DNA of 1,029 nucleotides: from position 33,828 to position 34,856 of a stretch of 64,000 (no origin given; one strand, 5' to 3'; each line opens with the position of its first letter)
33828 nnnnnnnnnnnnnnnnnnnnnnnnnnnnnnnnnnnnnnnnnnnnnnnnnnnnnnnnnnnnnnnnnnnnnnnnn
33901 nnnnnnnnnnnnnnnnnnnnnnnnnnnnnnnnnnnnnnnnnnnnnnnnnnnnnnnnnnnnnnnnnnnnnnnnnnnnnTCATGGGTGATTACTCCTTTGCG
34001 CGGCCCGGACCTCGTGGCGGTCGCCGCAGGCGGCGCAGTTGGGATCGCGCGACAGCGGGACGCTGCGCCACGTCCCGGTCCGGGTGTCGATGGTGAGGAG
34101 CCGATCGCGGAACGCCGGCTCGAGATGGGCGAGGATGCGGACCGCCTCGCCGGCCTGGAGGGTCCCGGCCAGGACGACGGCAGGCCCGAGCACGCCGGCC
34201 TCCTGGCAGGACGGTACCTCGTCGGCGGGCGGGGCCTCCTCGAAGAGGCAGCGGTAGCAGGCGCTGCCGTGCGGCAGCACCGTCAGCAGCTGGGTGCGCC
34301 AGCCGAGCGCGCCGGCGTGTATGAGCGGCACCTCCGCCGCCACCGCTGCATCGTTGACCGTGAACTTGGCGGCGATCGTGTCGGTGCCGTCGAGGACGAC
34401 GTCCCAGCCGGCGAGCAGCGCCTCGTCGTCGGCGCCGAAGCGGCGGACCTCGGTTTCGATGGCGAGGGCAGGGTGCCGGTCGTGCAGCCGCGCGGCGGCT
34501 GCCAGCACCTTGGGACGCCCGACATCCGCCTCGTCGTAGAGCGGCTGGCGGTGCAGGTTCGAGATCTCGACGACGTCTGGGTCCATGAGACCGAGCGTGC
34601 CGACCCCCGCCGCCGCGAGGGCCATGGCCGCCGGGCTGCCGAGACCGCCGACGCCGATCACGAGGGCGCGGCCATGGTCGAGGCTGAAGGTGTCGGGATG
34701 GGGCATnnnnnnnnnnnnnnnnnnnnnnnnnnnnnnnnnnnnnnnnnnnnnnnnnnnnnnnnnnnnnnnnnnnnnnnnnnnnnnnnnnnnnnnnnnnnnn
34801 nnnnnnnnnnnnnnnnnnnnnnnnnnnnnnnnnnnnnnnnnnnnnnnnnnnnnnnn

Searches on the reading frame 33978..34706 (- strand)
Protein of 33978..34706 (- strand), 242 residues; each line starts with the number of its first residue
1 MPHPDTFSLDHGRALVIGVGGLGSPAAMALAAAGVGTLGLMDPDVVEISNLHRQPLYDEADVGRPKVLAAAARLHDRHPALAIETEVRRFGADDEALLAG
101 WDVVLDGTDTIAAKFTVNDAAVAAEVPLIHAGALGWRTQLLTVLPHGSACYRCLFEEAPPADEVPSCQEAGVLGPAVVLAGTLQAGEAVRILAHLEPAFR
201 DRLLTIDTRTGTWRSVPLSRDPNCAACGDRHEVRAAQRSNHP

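Call 5: search_protein_families(library=pfam, proteins=[window:33978-34706:-], max_evalue=0.1)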
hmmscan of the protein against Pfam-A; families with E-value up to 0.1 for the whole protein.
window:33978-34706:- (242 aa): 1 family
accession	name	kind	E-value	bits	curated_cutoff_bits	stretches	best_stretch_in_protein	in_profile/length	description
PF00899.27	ThiF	-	5.4e-68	229.1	28.1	1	9-225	18-237/238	ThiF family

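Call 6: search_protein_families(library=ncbifam, proteins=[window:33978-34706:-], max_evalue=0.1)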
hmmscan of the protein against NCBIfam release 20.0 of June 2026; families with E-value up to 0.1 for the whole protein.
window:33978-34706:- (242 aa): 25 families
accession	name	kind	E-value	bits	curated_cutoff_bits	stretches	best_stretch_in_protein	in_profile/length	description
NF006444.0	PRK08762.1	equivalog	3.2e-62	210.4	449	1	9-232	145-372/387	molybdopterin-synthase adenylyltransferase MoeB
TIGR02356.1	adenyl_thiF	equivalog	3.6e-55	186.5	275.25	1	11-192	21-203/203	thiazole biosynthesis adenylyltransferase ThiF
NF047750.1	SAMPActivE1UbaA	equivalog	2.3e-54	184.5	450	1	10-230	31-251/270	SAMP-activating enzyme E1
NF004281.0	PRK05690.1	subfamily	4.4e-52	176.8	266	1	9-228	30-249/250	molybdopterin-synthase adenylyltransferase MoeB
NF004111.0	PRK05600.1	equivalog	8.1e-51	173.3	437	1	9-226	39-260/371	ThiF family adenylyltransferase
NF005902.0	PRK07878.1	equivalog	1.7e-47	162.2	647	1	9-226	40-262/392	adenylyltransferase/sulfurtransferase MoeZ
NF005646.0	PRK07411.1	equivalog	1.5e-42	146.2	633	1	11-225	38-253/390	molybdopterin-synthase adenylyltransferase MoeB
TIGR02355.1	moeB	equivalog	1.5e-41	142.3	376.55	1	9-227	22-240/240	molybdopterin-synthase adenylyltransferase MoeB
NF009123.0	PRK12475.1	subfamily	7e-39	134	510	1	13-231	26-247/338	MoeB/ThiF family adenylyltransferase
NF006204.0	PRK08328.1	equivalog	7e-29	101.1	339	1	10-213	26-226/231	hypothetical protein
NF006395.0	PRK08644.1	equivalog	4.8e-22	78.6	159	1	9-139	28-161/215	sulfur carrier protein ThiS adenylyltransferase ThiF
TIGR02354.1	thiF_fam2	equivalog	1.4e-16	61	152.2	1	9-119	19-129/200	thiamine biosynthesis protein ThiF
TIGR01408.1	Ube1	subfamily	3.7e-16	58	750.05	1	17-167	425-583/1008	ubiquitin-activating enzyme E1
NF006077.0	PRK08223.1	equivalog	6.2e-15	54.9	266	1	11-151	28-171/296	hypothetical protein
NF011696.0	PRK15116.1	equivalog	3.8e-12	46.4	304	1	14-136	33-157/268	tRNA cyclic N6-threonylcarbamoyladenosine(37) synthase TcdA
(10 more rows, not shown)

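Call 17: search_solved_structures(query=window:33978-34706:-, max_evalue=1e-20, show_alignments=2)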
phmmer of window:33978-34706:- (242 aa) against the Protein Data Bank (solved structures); distinct sequences matched with E-value up to 1e-20: 7.
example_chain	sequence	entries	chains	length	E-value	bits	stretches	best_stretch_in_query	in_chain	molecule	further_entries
1zud_1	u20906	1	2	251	4e-44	154.4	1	12-229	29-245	Adenylyltransferase thiF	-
1zfn_A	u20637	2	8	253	4.1e-44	154.3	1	12-229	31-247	Adenylyltransferase thiF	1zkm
1jw9_B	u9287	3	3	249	5.1e-40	140.9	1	9-228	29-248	MOLYBDOPTERIN BIOSYNTHESIS MOEB PROTEIN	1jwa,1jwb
6yub_B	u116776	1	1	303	2.2e-34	122.5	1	9-193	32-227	Adenylyltransferase and sulfurtransferase uba4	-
6yub_A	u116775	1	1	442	6.2e-34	121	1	9-193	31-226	Adenylyltransferase and sulfurtransferase uba4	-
6z6s_DDD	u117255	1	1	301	9.7e-33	117.1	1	9-193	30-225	Adenylyltransferase and sulfurtransferase uba4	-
6yuc_D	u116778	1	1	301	9.7e-33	117.1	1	9-193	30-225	Adenylyltransferase and sulfurtransferase uba4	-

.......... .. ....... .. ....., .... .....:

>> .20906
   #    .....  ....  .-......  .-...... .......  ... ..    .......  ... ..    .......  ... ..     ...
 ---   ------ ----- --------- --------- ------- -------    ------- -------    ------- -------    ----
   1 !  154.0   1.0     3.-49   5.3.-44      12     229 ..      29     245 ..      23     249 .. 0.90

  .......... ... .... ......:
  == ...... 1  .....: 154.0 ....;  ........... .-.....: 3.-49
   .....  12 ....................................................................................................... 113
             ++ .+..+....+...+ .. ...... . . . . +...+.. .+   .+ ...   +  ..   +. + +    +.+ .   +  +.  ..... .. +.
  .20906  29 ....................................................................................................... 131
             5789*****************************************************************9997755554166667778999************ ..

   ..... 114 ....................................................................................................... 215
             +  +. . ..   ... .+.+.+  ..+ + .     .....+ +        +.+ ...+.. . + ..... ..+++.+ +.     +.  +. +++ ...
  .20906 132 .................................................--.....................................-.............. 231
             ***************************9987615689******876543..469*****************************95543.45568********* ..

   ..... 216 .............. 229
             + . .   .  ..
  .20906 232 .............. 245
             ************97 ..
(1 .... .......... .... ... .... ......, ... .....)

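Call 51: search_protein_representatives(protein=window:33978-34706:-)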
Query: 242 residues. Proteins with E-value up to 0.001 (for the whole library): 28488; up to 1e-10: 12192; up to 1e-30: 2514. The best 150 are listed.
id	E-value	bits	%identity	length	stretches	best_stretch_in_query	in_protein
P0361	8.7e-78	277.8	63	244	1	8-239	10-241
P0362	9.6e-67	241.6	53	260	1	9-239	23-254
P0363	1.2e-59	218.3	49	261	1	9-232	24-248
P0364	3.7e-59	216.7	52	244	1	3-231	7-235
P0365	5.0e-57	209.8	47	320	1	8-229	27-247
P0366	7.6e-56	205.9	48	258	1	9-229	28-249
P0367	2.6e-55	204.2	50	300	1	13-228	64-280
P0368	1.3e-54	201.8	62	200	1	4-164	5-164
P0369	1.9e-54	201.3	46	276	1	12-232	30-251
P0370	2.6e-54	200.9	66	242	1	8-159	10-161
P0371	2.9e-54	200.7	49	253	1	9-229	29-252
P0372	5.4e-54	199.9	51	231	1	9-228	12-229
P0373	7.9e-54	199.3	49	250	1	9-230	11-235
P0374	2.4e-53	197.7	47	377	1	9-237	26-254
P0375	3.9e-53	197.0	44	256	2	13-177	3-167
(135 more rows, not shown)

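Call 76: find_related_loci(query=P0364, collection=metagenome_contigs, flank=7000)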
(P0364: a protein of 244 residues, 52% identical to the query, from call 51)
Query P0364 (244 aa) in metagenome_contigs; peptide patterns used: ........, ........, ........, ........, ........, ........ (x = any residue, [..] = any of these).
318 stretches matched a pattern; 77 encode a relative of the query (tblastn E <= 1e-3); 77 distinct loci.
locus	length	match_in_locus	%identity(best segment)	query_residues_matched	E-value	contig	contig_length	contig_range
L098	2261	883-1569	56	4-231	4e-72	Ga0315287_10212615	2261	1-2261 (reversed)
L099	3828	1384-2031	54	16-231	3e-63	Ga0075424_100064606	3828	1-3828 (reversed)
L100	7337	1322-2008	52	4-232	2e-61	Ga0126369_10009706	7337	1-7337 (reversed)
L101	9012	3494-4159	53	16-237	2e-61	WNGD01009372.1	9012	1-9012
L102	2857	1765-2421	54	19-237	1e-61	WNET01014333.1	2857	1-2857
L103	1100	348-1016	54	9-231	4e-65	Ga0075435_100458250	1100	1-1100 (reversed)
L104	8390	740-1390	51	17-233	3e-59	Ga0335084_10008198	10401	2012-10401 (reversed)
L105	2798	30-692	54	13-233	5e-59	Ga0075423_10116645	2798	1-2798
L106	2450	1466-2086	53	38-243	1e-58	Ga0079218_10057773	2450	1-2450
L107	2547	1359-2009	54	17-233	3e-58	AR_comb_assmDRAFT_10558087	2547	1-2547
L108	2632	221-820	52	42-243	4e-56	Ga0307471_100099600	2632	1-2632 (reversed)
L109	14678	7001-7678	52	9-234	9e-55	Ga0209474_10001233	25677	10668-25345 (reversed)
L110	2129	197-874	51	9-234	5e-55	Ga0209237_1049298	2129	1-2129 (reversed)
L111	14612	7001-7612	53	28-231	3e-54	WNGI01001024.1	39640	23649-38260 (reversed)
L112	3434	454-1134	52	5-233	2e-54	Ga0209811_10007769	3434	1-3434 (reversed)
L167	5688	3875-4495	38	41-244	3e-30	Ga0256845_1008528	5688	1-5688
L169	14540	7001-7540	42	37-212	2e-27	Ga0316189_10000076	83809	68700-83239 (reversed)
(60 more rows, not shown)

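Call 80: search_protein_families(library=pfam, proteins=[L169:3609-4628:-, L169:4682-5242:-, L169:5443-5883:+, L169:5926-6882:+, L169:6869-7660:+, L169:7570-8004:+, L169:7964-8998:+, L169:9833-10549:+, L169:10549-11358:+, L169:11337-13001:+], max_evalue=0.001)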
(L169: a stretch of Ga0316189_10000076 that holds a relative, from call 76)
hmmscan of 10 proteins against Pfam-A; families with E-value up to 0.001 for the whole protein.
L169:3609-4628:- (339 aa): 1 family
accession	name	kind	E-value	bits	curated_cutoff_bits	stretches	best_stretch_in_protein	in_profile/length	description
PF00152.25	tRNA-synt_2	-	4e-25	89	25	1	21-327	27-301/308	tRNA synthetases class II (D, K and N)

L169:4682-5242:- (186 aa): 3 families
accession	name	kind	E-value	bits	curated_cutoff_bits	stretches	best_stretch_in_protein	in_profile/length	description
PF09285.17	Elong-fact-P_C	-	1.8e-26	92.1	25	1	128-183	1-56/56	Elongation factor P, C-terminal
PF08207.18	EFP_N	-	6.5e-25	87.4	23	1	3-58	2-57/58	Elongation factor P (EF-P) KOW-like domain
PF01132.26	EFP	-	6.7e-22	77.7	27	1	67-120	1-54/54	Elongation factor P (EF-P) OB domain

L169:5443-5883:+ (146 aa): 1 family
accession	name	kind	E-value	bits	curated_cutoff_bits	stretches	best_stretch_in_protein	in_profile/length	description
PF02082.26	Rrf2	-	9.4e-22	78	30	1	13-129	1-129/132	Iron-dependent Transcriptional regulator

L169:5926-6882:+ (318 aa): 1 family
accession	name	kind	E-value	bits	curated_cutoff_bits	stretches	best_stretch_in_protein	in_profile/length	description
PF00291.31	PALP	-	2.8e-75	253.9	35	1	11-299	2-295/295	Pyridoxal-phosphate dependent enzyme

L169:6869-7660:+ (263 aa): 1 family
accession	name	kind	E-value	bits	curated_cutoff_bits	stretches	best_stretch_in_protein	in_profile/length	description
PF00899.27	ThiF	-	7.8e-53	179.5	28.1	1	25-241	22-237/238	ThiF family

L169:7570-8004:+ (144 aa): 1 family
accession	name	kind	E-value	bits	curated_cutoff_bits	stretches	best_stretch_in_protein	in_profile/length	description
PF02597.26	ThiS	-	6.1e-14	52.8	22.5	1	58-144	1-76/76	ThiS family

L169:7964-8998:+ (344 aa): 1 family
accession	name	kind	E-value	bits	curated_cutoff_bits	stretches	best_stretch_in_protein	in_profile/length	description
PF00291.31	PALP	-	3e-70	237.3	35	1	42-327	1-295/295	Pyridoxal-phosphate dependent enzyme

L169:9833-10549:+ (238 aa): 1 family
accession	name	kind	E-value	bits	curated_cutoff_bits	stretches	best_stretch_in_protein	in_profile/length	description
PF04368.18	DUF507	-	2.6e-32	112.7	24.7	1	69-237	1-182/182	Protein of unknown function (DUF507)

L169:10549-11358:+ (269 aa): 0 families

L169:11337-13001:+ (554 aa): 1 family
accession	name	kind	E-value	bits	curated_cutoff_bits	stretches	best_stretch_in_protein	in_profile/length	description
PF13549.11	ATP-grasp_5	-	9.6e-34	117.1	27.6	1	327-546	2-220/221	ATP-grasp domain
